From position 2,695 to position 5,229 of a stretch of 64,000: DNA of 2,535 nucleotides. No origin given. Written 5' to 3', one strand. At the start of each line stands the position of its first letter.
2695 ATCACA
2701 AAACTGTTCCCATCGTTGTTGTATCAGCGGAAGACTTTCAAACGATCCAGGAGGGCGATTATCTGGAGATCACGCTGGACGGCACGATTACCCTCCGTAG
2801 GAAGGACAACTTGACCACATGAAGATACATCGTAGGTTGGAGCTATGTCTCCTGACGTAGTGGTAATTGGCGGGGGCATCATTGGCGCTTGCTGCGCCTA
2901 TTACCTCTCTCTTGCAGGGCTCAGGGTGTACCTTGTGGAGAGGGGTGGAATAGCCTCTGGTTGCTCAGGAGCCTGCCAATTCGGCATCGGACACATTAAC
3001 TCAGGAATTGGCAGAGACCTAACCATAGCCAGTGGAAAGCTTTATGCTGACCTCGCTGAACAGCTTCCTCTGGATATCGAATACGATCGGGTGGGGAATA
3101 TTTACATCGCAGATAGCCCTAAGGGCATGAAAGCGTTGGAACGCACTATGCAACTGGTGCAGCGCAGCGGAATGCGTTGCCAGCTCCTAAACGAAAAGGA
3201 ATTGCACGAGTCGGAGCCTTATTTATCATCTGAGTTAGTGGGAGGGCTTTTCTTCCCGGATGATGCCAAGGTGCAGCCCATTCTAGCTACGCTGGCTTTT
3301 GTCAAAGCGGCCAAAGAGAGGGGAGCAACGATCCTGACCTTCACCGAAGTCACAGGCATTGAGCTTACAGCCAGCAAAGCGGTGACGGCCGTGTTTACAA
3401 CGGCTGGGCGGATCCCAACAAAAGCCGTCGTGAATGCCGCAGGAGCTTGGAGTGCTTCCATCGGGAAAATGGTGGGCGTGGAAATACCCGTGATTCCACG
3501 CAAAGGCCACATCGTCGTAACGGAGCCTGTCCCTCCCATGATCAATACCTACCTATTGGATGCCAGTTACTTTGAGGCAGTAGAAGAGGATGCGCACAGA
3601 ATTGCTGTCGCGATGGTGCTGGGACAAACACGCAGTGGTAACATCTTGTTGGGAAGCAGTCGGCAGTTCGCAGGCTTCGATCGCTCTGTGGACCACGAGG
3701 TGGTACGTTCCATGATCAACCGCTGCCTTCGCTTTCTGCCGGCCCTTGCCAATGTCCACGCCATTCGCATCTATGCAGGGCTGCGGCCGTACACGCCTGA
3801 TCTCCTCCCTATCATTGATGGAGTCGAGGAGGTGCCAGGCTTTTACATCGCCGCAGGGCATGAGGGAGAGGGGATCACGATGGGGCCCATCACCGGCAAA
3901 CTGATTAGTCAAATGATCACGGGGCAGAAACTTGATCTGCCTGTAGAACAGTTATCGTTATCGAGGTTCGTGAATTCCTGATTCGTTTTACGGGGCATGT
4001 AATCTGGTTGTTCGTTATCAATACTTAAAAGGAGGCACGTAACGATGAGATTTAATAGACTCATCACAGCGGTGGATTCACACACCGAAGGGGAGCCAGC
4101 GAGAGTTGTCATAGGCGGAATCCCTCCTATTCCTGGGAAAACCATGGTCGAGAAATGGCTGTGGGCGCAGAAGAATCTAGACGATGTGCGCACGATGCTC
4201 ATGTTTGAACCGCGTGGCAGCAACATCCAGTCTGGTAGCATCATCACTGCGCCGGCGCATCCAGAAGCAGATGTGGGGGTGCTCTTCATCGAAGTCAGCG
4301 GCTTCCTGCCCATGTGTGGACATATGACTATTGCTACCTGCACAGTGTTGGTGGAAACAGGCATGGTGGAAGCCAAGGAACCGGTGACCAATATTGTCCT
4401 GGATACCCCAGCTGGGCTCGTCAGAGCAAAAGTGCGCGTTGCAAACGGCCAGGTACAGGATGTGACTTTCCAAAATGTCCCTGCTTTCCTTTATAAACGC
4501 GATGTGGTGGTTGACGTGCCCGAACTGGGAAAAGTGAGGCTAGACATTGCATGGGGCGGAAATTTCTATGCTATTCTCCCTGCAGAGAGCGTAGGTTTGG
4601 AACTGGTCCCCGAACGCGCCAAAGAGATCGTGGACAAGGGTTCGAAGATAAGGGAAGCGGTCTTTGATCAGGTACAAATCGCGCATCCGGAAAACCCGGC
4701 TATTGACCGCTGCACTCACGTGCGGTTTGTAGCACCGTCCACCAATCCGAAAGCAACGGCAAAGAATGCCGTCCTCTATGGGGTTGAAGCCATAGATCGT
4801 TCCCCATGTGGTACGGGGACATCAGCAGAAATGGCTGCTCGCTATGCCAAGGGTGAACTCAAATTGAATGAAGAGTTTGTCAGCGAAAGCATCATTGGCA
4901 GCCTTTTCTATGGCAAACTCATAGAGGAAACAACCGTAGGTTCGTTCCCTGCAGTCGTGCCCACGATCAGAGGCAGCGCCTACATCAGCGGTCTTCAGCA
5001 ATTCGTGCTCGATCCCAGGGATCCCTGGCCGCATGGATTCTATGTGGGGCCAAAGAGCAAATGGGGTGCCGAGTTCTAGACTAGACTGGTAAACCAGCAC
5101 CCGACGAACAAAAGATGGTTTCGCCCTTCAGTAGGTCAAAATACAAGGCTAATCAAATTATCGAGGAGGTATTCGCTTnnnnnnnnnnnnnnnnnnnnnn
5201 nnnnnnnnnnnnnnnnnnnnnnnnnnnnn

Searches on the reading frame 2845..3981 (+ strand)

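Call 41: search_protein_families(library=pfam, proteins=[window:2845-3981:+], max_evalue=0.00001)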
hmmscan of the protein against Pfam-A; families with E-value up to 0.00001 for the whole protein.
window:2845-3981:+ (378 aa): 5 families
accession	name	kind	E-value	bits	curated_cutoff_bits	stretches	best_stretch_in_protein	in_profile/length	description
PF01266.30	DAO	-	1.5e-78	265.2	27.9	1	4-357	1-353/353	FAD dependent oxidoreductase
PF00890.30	FAD_binding_2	-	2.8e-07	30.5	20.4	1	4-204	1-206/414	FAD binding domain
PF03486.20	HI0933_like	-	1.1e-06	28.8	50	0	133-205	98-168/244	HI0933-like protein Rossmann domain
PF00070.33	Pyr_redox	-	2.3e-06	28.5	22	0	5-34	2-31/82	Pyridine nucleotide-disulphide oxidoreductase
PF07992.20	Pyr_redox_2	-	2.8e-06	27.4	26.1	0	4-34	144-174/291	Pyridine nucleotide-disulphide oxidoreductase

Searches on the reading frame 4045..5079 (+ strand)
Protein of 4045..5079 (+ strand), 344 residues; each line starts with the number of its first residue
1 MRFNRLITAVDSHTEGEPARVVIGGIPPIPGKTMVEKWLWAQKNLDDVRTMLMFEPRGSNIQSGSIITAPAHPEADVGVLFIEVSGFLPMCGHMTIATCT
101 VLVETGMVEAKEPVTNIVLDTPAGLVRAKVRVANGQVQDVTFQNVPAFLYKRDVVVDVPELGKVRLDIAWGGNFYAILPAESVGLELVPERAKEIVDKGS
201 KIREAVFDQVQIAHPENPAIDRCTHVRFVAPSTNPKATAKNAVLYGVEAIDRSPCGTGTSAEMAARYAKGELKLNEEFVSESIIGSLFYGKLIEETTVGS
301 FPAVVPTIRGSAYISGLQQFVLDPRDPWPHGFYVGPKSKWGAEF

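Call 41: search_protein_families(library=pfam, proteins=[window:4045-5079:+], max_evalue=0.00001)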
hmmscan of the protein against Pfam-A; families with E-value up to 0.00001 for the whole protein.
window:4045-5079:+ (344 aa): 2 families
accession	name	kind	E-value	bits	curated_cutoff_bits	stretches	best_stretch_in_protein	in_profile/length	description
PF05544.16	Pro_racemase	-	1.5e-130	435.5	27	1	10-332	2-324/325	Proline racemase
PF02567.21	PhzC-PhzF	-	7.8e-07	29.3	27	1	88-149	64-121/281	Phenazine biosynthesis-like protein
